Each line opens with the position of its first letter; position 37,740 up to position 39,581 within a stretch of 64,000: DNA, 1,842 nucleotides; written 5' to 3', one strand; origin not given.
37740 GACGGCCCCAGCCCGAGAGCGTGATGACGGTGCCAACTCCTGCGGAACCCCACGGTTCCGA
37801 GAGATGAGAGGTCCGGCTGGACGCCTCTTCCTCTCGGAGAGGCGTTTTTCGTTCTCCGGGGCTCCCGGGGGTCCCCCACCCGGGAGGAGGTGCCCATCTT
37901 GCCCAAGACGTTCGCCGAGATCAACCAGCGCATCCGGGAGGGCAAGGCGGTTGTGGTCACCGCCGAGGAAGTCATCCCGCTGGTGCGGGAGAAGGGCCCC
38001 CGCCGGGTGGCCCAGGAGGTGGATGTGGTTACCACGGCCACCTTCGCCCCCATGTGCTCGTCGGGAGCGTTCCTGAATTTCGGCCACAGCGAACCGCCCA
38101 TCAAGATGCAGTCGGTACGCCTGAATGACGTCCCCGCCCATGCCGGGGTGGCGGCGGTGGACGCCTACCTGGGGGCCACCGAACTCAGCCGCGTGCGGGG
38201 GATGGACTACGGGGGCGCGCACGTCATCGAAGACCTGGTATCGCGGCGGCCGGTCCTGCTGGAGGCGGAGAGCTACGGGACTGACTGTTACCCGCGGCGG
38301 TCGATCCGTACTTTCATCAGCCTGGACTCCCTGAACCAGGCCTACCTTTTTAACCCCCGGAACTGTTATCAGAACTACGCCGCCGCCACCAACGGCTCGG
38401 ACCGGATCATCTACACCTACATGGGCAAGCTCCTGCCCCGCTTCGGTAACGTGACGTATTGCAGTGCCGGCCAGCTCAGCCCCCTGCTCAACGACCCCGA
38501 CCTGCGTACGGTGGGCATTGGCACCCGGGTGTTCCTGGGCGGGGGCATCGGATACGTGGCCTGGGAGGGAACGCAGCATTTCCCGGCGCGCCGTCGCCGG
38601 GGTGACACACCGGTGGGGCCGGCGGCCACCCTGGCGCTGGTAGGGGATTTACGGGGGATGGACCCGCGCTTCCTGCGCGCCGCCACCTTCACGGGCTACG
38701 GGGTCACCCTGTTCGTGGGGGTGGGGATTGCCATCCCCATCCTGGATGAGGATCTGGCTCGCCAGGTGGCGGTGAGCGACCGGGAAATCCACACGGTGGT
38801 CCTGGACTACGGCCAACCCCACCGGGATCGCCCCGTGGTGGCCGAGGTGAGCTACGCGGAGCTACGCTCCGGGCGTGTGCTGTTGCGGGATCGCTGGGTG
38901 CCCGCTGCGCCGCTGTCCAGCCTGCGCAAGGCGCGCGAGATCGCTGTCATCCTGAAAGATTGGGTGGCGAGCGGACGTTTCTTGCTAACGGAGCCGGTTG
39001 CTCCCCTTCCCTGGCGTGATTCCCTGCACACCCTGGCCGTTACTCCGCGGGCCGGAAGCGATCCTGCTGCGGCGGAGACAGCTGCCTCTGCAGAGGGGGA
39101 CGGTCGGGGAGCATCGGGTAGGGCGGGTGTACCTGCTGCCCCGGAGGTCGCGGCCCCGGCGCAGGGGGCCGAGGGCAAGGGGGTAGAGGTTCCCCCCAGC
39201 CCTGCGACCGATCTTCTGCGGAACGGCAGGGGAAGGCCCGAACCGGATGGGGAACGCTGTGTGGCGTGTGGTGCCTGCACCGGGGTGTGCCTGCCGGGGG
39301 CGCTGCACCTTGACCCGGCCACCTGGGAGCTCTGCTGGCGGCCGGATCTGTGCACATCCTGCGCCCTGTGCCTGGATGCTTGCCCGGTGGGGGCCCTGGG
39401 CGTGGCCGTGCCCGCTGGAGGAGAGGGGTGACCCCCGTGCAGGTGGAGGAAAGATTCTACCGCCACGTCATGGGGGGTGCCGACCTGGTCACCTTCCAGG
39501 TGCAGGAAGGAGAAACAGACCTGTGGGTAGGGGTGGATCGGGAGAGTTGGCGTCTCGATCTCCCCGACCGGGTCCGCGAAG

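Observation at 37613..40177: SAM-I riboswitch controlling an archaeal-type homocysteine biosynthesis gene pair (COG1900 fused to ferredoxin, plus COG2122)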

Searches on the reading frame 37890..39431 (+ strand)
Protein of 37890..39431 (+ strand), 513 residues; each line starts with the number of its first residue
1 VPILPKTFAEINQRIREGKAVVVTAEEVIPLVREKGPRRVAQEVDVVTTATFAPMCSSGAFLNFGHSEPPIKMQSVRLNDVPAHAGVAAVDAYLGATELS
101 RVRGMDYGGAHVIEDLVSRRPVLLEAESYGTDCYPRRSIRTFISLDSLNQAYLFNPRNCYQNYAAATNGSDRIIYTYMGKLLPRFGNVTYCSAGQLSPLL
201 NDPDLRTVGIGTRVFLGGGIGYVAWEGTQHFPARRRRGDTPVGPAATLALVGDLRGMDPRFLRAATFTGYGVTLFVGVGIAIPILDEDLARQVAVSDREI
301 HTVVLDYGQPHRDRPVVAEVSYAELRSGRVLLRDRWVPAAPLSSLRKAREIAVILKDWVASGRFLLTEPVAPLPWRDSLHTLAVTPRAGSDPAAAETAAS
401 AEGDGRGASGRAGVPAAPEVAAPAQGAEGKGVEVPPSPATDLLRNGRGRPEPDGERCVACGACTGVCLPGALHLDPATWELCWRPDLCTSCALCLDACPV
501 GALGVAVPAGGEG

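Call 4: search_protein_families(library=pfam, proteins=[window:37890-39431:+], max_evalue=0.01)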
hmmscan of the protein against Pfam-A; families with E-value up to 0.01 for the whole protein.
window:37890-39431:+ (513 aa): 10 families
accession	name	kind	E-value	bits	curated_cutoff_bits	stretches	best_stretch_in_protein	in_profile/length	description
PF01837.22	HcyBio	-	1.8e-148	494.6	26.2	1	20-366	1-349/349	Homocysteine biosynthesis enzyme, sulfur-incorporation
PF12838.12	Fer4_7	-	2.1e-07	31.7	27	1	456-502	1-52/52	4Fe-4S dicluster domain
PF00037.32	Fer4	-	2.9e-07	30.5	21.1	1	483-503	3-23/24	4Fe-4S binding domain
PF12837.12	Fer4_6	-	1.2e-06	28.6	25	1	483-503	4-24/24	4Fe-4S binding domain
PF14697.11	Fer4_21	-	8.9e-06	26.2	35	1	454-501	5-55/59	4Fe-4S dicluster domain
PF12797.12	Fer4_2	-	9.2e-05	22.6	24.5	0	450-467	3-20/22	4Fe-4S binding domain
PF12800.12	Fer4_4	-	0.00015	22.2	24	1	485-501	1-17/17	4Fe-4S binding domain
PF13187.11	Fer4_9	-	0.00052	20.4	27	0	456-502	1-51/52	4Fe-4S dicluster domain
PF13237.11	Fer4_10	-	0.0016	18.8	25.5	1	453-499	5-53/53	4Fe-4S dicluster domain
PF13484.11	Fer4_16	-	0.004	18.4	30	0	488-503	2-17/66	4Fe-4S double cluster binding domain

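Call 5: search_protein_families(library=ncbifam, proteins=[window:37890-39431:+], max_evalue=0.01)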
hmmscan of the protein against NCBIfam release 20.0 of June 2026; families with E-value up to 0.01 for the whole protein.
window:37890-39431:+ (513 aa): 26 families (the best 25 are shown)
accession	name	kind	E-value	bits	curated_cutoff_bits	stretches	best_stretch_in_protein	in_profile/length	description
TIGR03287.1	methan_mark_16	hypoth_equivalog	7.6e-39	133.3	363.95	1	22-328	1-292/391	methanogenesis marker 16 metalloprotein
NF009053.0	PRK12387.1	subfamily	8e-07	29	204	1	440-503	23-90/180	formate hydrogenlyase complex iron-sulfur subunit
NF040864.1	HgcB_ferredoxin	equivalog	5.3e-06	26.2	99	1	454-509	13-67/93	mercury methylation ferredoxin HgcB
NF040684.1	PorD_Arch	equivalog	1.2e-05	25.2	120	1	449-503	26-79/85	pyruvate synthase subunit PorD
NF058577.1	FdxA_fam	equivalog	2.4e-05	24.4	65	1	455-502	7-52/52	4Fe-4S ferredoxin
NF043039.1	HgcAB_like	equivalog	3.5e-05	23.6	285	1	447-503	292-349/350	HgcAB-like fusion protein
NF006221.0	PRK08348.1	subfamily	3.6e-05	23.5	124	1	445-504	34-93/136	NADH-plastoquinone oxidoreductase subunit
TIGR02179.1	PorD_KorD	subfamily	5.9e-05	23.1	60.05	1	449-503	19-72/78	2-oxoacid:acceptor oxidoreductase, delta subunit, pyruvate/2-ketoisovalerate family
NF042909.1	FMH_DH_FwdF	exception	8.5e-05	21.8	375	1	453-505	223-276/336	tungsten-dependent formylmethanofuran dehydrogenase subunit FwdF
NF038196.1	ferrodoxin_EFR1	subfamily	0.00023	21.3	75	1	455-503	184-229/242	EFR1 family ferrodoxin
NF045874.1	Vhu_polyferre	exception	0.00034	19.4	600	1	453-506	194-246/381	F420-non-reducing hydrogenase associated-polyferredoxin VhuB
NF010369.0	PRK13795.1-4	equivalog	0.00055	18.3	1086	1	456-500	577-621/633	hypothetical protein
NF005505.0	PRK07118.1-4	equivalog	0.00061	19.3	378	1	457-504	143-189/265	Fe-S cluster domain-containing protein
NF007203.0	PRK09624.1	equivalog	0.0007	19.8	171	1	449-503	45-98/105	pyuvate ferredoxin oxidoreductase subunit delta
NF006076.0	PRK08222.1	equivalog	0.0009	19.1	270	0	445-503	28-90/181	hydrogenase 4 subunit H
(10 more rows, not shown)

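Call 7: find_encoding_contigs(protein=window:37890-39431:+, flank=10000, max_places=4)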
Protein window:37890-39431:+ (513 aa): no gene with exactly this product is on record in the collection.

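Call 10: find_homologous_proteins(query=window:37890-39431:+, max_evalue=1e-20)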
Query window:37890-39431:+ (513 aa): 8000 proteins with E <= 1e-20 among 8000 candidates; the best 120 are listed.
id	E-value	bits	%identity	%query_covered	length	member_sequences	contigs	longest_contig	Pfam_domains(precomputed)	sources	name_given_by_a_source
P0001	0.0e+0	1160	100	99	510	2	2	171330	PF14697.12,PF12837.13,PF00037.33,PF12838.13,PF01837.23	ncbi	ncbi:MAG: homocysteine biosynthesis protein [Bacillota bacterium]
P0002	4.4e-259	879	80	97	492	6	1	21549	PF14697.12,PF12797.13,PF12837.13,PF00037.33,PF12838.13,PF01837.23,PF13237.12,PF13183.12,PF12800.13,PF13187.12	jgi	-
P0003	1.7e-257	874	78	97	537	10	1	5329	PF14697.12,PF12837.13,PF00037.33,PF12838.13,PF01837.23,PF13237.12,PF13187.12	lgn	-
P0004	9.9e-253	858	79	98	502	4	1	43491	PF14697.12,PF12797.13,PF12837.13,PF00037.33,PF12838.13,PF13534.12,PF01837.23,PF13237.12,PF12800.13,PF13187.12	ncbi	ncbi:MAG: homocysteine biosynthesis protein [Bacillota bacterium]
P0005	1.2e-216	739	69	98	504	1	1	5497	PF14697.12,PF12797.13,PF12837.13,PF00037.33,PF13484.12,PF12838.13,PF01837.23,PF13237.12,PF12800.13,PF13187.12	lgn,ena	-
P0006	4.9e-201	687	66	97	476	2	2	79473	PF14697.12,PF12797.13,PF12837.13,PF00037.33,PF13484.12,PF12838.13,PF01837.23,PF13183.12,PF12800.13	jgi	-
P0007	4.2e-187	641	60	97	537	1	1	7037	PF14697.12,PF12797.13,PF12837.13,PF00037.33,PF13484.12,PF12838.13,PF01837.23,PF13237.12,PF13183.12,PF13187.12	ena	-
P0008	2.6e-185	635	59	99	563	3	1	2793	PF14697.12,PF12797.13,PF12837.13,PF00037.33,PF13484.12,PF12838.13,PF01837.23,PF13237.12,PF13183.12,PF12800.13,PF13187.12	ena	-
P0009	6.4e-179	614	67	74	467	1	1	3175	PF14697.12,PF12797.13,PF12837.13,PF00037.33,PF13484.12,PF12838.13,PF01837.23,PF13237.12,PF13183.12,PF12800.13,PF13187.12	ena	-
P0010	1.4e-169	584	65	74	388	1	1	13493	PF01837.23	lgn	-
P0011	1.8e-167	577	68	74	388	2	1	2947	PF01837.23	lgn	-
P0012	5.4e-167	575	69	74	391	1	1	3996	PF01837.23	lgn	-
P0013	2.8e-166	573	68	74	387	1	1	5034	PF01837.23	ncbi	-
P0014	3.5e-166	572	67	74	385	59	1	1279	PF01837.23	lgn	-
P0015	3.5e-166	572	67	75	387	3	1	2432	PF01837.23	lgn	-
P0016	4.2e-166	572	65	74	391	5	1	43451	PF01837.23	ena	-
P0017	2.0e-165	570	66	74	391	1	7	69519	PF01837.23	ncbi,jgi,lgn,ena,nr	ncbi:MAG: hypothetical protein GX182_04625 [Firmicutes bacterium]|jgi:uncharacterized protein (DUF39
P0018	1.8e-164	567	67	73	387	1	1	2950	PF01837.23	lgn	-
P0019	2.0e-164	567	65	74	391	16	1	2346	PF01837.23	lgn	-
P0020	2.1e-164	566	66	74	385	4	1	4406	PF01837.23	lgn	-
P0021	2.9e-164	566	65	75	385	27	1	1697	PF01837.23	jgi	-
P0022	3.0e-164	566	65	75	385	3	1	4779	PF01837.23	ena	-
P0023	4.1e-164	565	69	72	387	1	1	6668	PF01837.23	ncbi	ncbi:MAG: homocysteine biosynthesis protein [Bacteroidota bacterium]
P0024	4.2e-164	565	66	73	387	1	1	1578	PF01837.23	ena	-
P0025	4.7e-164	565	68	74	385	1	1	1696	PF01837.23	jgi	jgi:uncharacterized protein (DUF39 family)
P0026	6.1e-164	565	69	72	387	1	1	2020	PF01837.23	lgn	-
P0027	6.6e-164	565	64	74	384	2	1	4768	PF01837.23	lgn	-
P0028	9.7e-164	564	65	74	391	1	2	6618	PF01837.23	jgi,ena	-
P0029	1.0e-163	564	65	73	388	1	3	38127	PF01837.23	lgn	-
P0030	1.1e-163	564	66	74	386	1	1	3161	PF01837.23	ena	-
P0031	1.7e-163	563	68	72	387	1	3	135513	PF01837.23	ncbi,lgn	ncbi:MAG: homocysteine biosynthesis protein [Bacteroidota bacterium]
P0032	2.0e-163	563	64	76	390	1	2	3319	PF01837.23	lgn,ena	-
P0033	2.1e-163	563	64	74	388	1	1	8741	PF01837.23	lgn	-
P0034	2.2e-163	563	67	72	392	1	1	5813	PF01837.23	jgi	-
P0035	2.2e-163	563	67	72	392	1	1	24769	PF01837.23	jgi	jgi:uncharacterized protein (DUF39 family)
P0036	2.2e-163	563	67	72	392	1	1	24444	PF01837.23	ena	-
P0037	3.5e-163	562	67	72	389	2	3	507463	PF01837.23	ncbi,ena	-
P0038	4.2e-163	562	64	74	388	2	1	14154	PF01837.23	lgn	-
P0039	7.8e-163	561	64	74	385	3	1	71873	PF01837.23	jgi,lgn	-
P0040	8.8e-163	561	68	72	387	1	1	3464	PF01837.23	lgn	-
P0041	1.0e-162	561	64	76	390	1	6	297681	PF01837.23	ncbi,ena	-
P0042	1.1e-162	561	66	74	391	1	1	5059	PF01837.23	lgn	-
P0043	1.2e-162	561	65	74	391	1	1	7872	PF01837.23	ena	-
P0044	1.6e-162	560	65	73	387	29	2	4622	PF01837.23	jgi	jgi:uncharacterized protein (DUF39 family)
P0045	2.4e-162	560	65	73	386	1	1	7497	PF01837.23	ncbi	ncbi:MAG: homocysteine biosynthesis protein [Bacillota bacterium]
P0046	2.9e-162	559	67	72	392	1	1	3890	PF01837.23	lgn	-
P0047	3.3e-162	559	66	74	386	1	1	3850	PF01837.23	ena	-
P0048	3.4e-162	559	64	74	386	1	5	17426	PF01837.23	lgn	-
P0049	3.6e-162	559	66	73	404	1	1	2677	PF01837.23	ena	-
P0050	4.2e-162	559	66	73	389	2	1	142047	PF01837.23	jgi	jgi:uncharacterized protein (DUF39 family)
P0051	4.8e-162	559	66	75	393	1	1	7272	PF01837.23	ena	-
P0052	4.9e-162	559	63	74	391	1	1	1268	PF01837.23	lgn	-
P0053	5.5e-162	558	66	74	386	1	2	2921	PF01837.23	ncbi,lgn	ncbi:MAG: homocysteine biosynthesis protein [Bacteroidota bacterium]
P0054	6.8e-162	558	65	73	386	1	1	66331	PF01837.23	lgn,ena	-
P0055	7.5e-162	558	65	73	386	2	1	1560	PF01837.23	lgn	-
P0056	8.7e-162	558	66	74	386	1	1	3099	PF01837.23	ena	-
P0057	8.8e-162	558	66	73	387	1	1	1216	PF01837.23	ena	-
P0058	8.9e-162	558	66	73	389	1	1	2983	PF01837.23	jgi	-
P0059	1.1e-161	558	67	72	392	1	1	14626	PF01837.23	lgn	-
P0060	1.3e-161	557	64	75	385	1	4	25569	PF01837.23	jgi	-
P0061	1.4e-161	557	64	74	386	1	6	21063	PF01837.23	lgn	-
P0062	1.7e-161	557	64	74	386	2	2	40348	PF01837.23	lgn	-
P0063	2.0e-161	557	65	74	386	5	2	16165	PF01837.23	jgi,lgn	jgi:uncharacterized protein (DUF39 family)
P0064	2.1e-161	557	67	73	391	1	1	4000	PF01837.23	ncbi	-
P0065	2.2e-161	556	67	72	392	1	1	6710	PF01837.23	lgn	-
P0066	2.5e-161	556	65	72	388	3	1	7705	PF01837.23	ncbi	-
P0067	2.6e-161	556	65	72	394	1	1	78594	PF01837.23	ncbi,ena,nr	ncbi:MAG TPA: hypothetical protein GXX51_09770 [Firmicutes bacterium]|nr:hypothetical protein [Bacil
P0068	2.7e-161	556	64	74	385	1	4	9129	PF01837.23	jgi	-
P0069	3.0e-161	556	67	72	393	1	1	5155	PF01837.23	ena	-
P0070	4.8e-161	555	63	76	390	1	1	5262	PF01837.23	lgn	-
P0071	4.8e-161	555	63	76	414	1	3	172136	PF01837.23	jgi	jgi:uncharacterized protein (DUF39 family)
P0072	5.7e-161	555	66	74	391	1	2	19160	PF01837.23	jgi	-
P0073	7.4e-161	555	63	74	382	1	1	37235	PF01837.23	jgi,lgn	jgi:uncharacterized protein (DUF39 family)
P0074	9.5e-161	554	64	74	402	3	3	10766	PF01837.23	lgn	-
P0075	1.1e-160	554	65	74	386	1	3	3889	PF01837.23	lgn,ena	-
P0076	1.1e-160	554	66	76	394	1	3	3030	PF01837.23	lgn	-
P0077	1.2e-160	554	64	74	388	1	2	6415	PF01837.23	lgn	-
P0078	1.4e-160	554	64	74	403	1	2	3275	PF01837.23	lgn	-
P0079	1.5e-160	554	63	74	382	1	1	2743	PF01837.23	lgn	-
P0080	1.7e-160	554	63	75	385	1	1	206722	PF01837.23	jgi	jgi:uncharacterized protein (DUF39 family)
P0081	1.7e-160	554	63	76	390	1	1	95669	PF01837.23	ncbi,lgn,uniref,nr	ncbi:uncharacterized protein (DUF39 family) [Hydrogenispora ethanolica]|uniref:Uncharacterized prote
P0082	2.2e-160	553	65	73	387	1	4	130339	PF01837.23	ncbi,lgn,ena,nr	ncbi:MAG TPA: hypothetical protein GXX23_07965 [Firmicutes bacterium]|nr:hypothetical protein [Candi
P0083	2.6e-160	553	65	74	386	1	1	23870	PF01837.23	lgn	-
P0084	2.7e-160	553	65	75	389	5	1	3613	PF01837.23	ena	-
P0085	3.9e-160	552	62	81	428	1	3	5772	PF01837.23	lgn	-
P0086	4.0e-160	552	67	72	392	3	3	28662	PF01837.23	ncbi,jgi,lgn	jgi:uncharacterized protein (DUF39 family)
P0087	4.7e-160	552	61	78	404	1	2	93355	PF01837.23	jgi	jgi:uncharacterized protein (DUF39 family)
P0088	4.7e-160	552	64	74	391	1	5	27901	PF01837.23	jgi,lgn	jgi:uncharacterized protein (DUF39 family)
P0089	4.7e-160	552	61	79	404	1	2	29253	PF01837.23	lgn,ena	-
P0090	5.6e-160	552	65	74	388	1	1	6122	PF01837.23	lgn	-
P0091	5.9e-160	552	64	73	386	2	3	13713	PF01837.23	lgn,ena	-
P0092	6.1e-160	552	67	72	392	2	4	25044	PF01837.23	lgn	-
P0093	6.4e-160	552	64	74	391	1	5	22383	PF01837.23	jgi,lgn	jgi:uncharacterized protein (DUF39 family)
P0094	6.8e-160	552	66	72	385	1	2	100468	PF01837.23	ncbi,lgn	ncbi:MAG: homocysteine biosynthesis protein [Bacillota bacterium]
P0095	7.7e-160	551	61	74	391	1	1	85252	PF01837.23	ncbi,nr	ncbi:MAG: homocysteine biosynthesis protein [Clostridia bacterium]|nr:homocysteine biosynthesis prot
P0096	8.4e-160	551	60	75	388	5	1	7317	PF01837.23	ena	-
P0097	9.4e-160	551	66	75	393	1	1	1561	PF01837.23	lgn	-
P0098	1.1e-159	551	64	74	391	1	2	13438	PF01837.23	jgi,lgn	jgi:uncharacterized protein (DUF39 family)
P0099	1.4e-159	550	65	72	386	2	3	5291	PF01837.23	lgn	-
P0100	1.6e-159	550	65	74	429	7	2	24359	PF01837.23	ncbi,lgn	-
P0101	2.0e-159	550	62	74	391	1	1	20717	PF01837.23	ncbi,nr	ncbi:MAG: homocysteine biosynthesis protein [Bacillota bacterium]|nr:homocysteine biosynthesis prote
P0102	2.1e-159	550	64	74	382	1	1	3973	PF01837.23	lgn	-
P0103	2.2e-159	550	65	72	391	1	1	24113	PF01837.23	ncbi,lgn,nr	ncbi:MAG: hypothetical protein HPY71_13815 [Firmicutes bacterium]|nr:hypothetical protein [Bacillota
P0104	2.6e-159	550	63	74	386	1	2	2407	PF01837.23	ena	-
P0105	4.3e-159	549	63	74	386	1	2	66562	PF01837.23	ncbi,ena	-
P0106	4.5e-159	549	63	74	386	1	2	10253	PF01837.23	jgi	jgi:uncharacterized protein (DUF39 family)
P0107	5.0e-159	549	63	74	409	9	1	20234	PF01837.23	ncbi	-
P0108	5.5e-159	549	65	73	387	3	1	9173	PF01837.23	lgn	-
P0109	5.6e-159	549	65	75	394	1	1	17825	PF01837.23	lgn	-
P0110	6.9e-159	548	61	74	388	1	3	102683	PF01837.23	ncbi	-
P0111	6.9e-159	548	63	74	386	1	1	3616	PF01837.23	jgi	jgi:uncharacterized protein (DUF39 family)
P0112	7.1e-159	548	64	73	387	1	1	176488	PF01837.23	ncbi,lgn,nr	ncbi:MAG: homocysteine biosynthesis protein [Firmicutes bacterium]|nr:homocysteine biosynthesis prot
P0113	7.5e-159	548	64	74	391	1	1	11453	PF01837.23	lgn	-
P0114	8.6e-159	548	66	73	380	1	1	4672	PF01837.23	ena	-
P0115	8.7e-159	548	64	74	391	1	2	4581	PF01837.23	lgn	-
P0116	9.4e-159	548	62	74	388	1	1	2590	PF01837.23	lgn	-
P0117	9.4e-159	548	64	74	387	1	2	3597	PF01837.23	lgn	-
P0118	1.3e-158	547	66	72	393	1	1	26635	PF01837.23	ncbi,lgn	ncbi:MAG: homocysteine biosynthesis protein [Bacillota bacterium]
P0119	1.3e-158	547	65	72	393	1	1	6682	PF01837.23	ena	-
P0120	1.5e-158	547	62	76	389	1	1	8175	PF01837.23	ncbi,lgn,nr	ncbi:MAG: homocysteine biosynthesis protein [Bacteroidales bacterium]|nr:homocysteine biosynthesis p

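Call 19: find_related_loci(query=window:37890-39431:+, collection=genome_contigs, flank=6000)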
Query window:37890-39431:+ (513 aa) in genome_contigs; peptide patterns used: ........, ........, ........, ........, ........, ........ (x = any residue, [..] = any of these).
600 stretches matched a pattern (row limit reached: there are more); 557 encode a relative of the query (tblastn E <= 1e-3); the best 80 are kept; 80 distinct loci.
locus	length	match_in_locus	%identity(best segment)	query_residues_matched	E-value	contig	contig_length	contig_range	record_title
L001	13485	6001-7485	78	4-503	0e+0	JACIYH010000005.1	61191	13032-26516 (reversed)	MAG: Bacillota bacterium isolate MAG-73 Firmicutes_C3_bin32_Scaffold_5, whole genome shotgun sequence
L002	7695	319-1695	66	6-503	0e+0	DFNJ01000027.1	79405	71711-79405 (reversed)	MAG TPA_asm: Firmicutes bacterium UBA3570 UBA3570_contig_6, whole genome shotgun sequence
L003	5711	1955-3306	67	6-503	8e-166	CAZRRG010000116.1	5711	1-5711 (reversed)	MAG TPA_asm: uncultured Eubacteriales bacterium isolate binchicken_co117_464 genome assembly, contig: NODE_23836_length_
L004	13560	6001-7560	49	3-505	2e-161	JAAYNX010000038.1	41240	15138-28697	MAG: Clostridiaceae bacterium isolate AS21ysBPME_283 52860_AS21, whole genome shotgun sequence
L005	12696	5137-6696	48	6-507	3e-158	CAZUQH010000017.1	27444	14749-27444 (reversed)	MAG TPA_asm: uncultured bacterium isolate binchicken_co387_22 genome assembly, contig: NODE_1371_length_27444_cov_19.738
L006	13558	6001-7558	63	1-506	6e-158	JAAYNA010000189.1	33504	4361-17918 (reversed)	MAG: Clostridiaceae bacterium isolate AS20ysBPTH_8 123881_AS20, whole genome shotgun sequence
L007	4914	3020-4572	62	4-505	9e-161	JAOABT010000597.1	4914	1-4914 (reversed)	MAG: Clostridia bacterium isolate SKW185 k141_1257382, whole genome shotgun sequence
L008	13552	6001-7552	60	3-505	6e-156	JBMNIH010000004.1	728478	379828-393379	MAG: Clostridia bacterium isolate SBF912LR0HQ0057 contig_34165, whole genome shotgun sequence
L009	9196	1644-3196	60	3-505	1e-154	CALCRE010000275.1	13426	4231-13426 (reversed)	MAG TPA_asm: uncultured Clostridia bacterium isolate SRR1561991_bin.39_CONCOCT_v1.1_MAG genome assembly, contig: ERZ7240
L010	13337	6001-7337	60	6-505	3e-152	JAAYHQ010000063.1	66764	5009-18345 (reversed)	MAG: Bacillota bacterium isolate AS09scLD_395 188209_AS09, whole genome shotgun sequence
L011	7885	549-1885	58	4-503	3e-151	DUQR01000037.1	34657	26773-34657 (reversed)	MAG TPA_asm: Bacillota bacterium isolate AS08sgBPME_427 200925_AS08, whole genome shotgun sequence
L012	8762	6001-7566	47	5-507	3e-150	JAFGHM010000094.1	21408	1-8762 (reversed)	MAG: Thermoplasmatota archaeon isolate Zod_Metabat.1462 k87_7768800, whole genome shotgun sequence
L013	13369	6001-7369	54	1-503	8e-147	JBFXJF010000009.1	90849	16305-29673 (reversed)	MAG: Vulcanibacillus sp. isolate CA_2019_TPIn_45 NODE_879_length_90849_cov_8.727310_TPIn, whole genome shotgun sequence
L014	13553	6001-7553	55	4-503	1e-145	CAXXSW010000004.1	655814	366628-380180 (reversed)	MAG: Vallitaleaceae bacterium isolate 78b136a1-eb53-4df1-ae98-ea9def862ce6 genome assembly, contig: contig_4, whole geno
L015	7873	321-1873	57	4-504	4e-145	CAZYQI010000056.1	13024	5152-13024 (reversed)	MAG TPA_asm: uncultured Peptostreptococcaceae bacterium isolate SRP302447_co1_726 genome assembly, contig: NODE_12750_le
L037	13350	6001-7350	48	6-506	3e-130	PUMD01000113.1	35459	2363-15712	MAG: Clostridia bacterium isolate B1Sed10_244R1 B1-Sed10-C867, whole genome shotgun sequence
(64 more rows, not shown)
